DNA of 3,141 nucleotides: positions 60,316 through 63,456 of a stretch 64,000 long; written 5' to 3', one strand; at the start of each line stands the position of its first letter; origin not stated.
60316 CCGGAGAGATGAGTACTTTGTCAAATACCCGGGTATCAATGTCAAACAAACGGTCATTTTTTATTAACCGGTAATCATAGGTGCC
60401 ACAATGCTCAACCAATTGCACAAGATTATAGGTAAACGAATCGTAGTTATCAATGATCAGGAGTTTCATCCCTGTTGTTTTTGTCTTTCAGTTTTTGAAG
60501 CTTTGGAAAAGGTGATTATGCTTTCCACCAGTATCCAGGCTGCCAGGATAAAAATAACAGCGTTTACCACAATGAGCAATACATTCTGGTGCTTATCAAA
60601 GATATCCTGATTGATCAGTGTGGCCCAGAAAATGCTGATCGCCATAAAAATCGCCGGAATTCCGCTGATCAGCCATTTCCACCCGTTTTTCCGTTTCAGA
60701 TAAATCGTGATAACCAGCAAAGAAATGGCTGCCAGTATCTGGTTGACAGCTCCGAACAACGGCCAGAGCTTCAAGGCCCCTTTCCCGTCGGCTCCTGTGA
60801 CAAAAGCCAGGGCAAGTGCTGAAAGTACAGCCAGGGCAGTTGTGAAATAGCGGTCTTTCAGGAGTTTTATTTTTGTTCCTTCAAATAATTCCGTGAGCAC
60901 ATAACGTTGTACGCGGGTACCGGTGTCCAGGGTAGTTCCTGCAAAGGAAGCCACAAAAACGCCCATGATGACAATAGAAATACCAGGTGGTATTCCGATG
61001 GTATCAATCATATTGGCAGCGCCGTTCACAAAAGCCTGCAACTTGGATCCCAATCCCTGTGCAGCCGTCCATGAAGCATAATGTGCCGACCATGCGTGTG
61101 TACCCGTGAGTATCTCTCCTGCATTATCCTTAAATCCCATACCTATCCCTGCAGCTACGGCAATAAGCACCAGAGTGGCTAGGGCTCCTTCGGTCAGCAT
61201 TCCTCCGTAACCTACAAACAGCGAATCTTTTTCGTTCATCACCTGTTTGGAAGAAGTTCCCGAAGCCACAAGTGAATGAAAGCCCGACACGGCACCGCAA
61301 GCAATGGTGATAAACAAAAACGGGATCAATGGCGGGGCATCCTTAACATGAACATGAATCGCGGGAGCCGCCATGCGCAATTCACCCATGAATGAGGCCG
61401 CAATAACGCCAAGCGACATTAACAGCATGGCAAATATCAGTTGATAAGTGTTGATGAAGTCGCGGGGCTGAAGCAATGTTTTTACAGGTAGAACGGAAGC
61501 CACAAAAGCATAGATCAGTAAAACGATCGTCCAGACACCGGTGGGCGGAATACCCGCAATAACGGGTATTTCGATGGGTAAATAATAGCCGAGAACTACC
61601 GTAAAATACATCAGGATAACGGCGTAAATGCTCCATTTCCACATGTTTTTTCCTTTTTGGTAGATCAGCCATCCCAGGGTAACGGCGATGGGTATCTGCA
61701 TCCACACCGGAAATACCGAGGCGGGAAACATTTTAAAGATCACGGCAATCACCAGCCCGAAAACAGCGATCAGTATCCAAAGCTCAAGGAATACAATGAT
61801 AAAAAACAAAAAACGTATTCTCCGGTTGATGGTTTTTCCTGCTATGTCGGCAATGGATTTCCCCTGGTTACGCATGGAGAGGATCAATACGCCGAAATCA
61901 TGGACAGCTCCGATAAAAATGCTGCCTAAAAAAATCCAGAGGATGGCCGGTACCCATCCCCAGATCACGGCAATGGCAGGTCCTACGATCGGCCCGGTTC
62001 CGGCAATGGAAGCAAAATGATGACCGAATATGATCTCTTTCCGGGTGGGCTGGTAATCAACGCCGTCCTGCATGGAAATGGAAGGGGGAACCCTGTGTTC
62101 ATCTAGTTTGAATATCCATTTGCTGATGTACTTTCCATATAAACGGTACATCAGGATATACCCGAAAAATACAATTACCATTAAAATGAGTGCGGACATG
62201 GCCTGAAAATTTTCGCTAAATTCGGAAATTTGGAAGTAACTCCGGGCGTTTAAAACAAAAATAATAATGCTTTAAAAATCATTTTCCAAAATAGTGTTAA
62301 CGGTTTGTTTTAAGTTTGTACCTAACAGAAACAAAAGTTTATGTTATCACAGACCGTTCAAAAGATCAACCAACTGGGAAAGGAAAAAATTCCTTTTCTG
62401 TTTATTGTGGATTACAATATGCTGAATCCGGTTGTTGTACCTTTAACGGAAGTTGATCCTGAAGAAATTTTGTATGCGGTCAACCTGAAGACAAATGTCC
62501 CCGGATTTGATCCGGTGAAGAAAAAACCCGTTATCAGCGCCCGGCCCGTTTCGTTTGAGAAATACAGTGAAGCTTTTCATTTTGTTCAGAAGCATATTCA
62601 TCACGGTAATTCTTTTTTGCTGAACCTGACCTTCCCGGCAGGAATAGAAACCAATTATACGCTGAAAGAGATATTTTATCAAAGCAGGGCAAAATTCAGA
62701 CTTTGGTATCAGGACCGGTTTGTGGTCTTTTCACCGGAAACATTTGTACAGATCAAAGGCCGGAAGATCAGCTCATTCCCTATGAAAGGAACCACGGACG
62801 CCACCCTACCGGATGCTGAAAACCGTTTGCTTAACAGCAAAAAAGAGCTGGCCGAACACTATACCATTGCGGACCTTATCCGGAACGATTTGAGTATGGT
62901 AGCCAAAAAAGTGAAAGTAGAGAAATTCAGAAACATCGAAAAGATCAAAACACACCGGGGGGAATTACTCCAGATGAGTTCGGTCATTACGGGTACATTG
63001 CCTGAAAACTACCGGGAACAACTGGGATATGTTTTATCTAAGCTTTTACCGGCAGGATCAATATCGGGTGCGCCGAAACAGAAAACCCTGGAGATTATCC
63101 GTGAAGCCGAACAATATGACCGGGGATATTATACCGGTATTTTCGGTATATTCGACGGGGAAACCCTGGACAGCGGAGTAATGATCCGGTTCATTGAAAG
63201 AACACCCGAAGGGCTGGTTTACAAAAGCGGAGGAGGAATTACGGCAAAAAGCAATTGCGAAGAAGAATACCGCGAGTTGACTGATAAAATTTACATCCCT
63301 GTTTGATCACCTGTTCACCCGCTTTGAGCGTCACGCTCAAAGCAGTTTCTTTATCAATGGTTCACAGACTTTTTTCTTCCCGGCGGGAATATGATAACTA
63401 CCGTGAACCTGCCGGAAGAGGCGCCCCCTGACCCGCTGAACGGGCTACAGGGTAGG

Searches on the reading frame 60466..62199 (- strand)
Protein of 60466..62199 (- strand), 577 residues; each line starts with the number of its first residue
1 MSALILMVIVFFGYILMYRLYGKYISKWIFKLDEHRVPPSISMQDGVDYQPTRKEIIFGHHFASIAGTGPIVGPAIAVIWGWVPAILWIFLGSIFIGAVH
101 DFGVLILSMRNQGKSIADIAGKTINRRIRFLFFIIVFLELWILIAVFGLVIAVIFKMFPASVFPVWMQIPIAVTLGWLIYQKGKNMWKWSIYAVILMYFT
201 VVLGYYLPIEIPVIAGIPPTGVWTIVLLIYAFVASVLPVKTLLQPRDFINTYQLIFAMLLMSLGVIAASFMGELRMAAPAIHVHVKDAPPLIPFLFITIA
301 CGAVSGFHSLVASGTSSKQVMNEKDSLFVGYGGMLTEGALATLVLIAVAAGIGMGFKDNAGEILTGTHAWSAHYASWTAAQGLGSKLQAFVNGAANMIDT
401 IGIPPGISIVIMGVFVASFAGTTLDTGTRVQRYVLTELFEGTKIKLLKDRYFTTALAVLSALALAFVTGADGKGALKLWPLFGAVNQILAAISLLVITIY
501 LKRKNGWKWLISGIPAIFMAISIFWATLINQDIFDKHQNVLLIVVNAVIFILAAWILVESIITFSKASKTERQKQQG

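Call 17: search_protein_families(library=ncbifam, proteins=[window:60466-62199:-], max_evalue=0.00001)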
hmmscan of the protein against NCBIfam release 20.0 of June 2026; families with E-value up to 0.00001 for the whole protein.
window:60466-62199:- (577 aa): 1 family
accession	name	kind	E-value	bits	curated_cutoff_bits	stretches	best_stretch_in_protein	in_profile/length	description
NF011590.0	PRK15015.1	equivalog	3.4e-73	247.3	1188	2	3-349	34-383/701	pyruvate/proton symporter CstA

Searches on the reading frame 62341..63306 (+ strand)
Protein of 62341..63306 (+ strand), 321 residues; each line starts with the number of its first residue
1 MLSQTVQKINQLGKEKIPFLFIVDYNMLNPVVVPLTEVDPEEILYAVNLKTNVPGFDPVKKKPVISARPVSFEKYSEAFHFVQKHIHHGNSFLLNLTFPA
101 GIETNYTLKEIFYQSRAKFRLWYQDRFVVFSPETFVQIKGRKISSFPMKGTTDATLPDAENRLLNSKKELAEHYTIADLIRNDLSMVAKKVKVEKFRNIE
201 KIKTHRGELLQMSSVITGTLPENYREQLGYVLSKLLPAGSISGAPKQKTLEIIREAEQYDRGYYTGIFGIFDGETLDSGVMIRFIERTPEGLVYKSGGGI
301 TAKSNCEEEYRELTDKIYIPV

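Call 84: find_encoding_contigs(protein=window:62341-63306:+, flank=10000, max_places=2)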
Protein window:62341-63306:+ (321 aa): 2 contigs read that carry it; 2 places shown.
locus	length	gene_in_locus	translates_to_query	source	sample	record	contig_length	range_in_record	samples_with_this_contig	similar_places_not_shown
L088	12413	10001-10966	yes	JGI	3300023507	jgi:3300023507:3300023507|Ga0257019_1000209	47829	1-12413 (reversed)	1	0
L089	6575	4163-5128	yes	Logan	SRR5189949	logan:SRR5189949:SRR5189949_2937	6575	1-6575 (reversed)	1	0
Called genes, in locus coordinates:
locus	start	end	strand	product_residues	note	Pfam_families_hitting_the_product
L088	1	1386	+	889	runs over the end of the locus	PF19838:LptD_2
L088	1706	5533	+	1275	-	PF00801:PKD, PF18911:PKD_4, PF20009:GEVED, PF00801:PKD, PF18911:PKD_4, PF00801:PKD, PF18911:PKD_4, PF00801:PKD, +3 more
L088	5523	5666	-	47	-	-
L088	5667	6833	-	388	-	PF02771:Acyl-CoA_dh_N, PF02770:Acyl-CoA_dh_M, PF00441:Acyl-CoA_dh_1, PF08028:Acyl-CoA_dh_2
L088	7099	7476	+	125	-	PF01042:Ribonuc_L-PSP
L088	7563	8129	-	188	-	PF00117:GATase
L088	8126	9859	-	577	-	PF02554:CstA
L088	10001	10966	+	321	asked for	PF00425:Chorismate_bind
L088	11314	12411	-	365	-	PF18962:Por_Secre_tail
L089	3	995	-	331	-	?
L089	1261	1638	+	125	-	PF01042:Ribonuc_L-PSP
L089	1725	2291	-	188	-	PF00117:GATase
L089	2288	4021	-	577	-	PF02554:CstA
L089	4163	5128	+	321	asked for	PF00425:Chorismate_bind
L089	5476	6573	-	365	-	PF18962:Por_Secre_tail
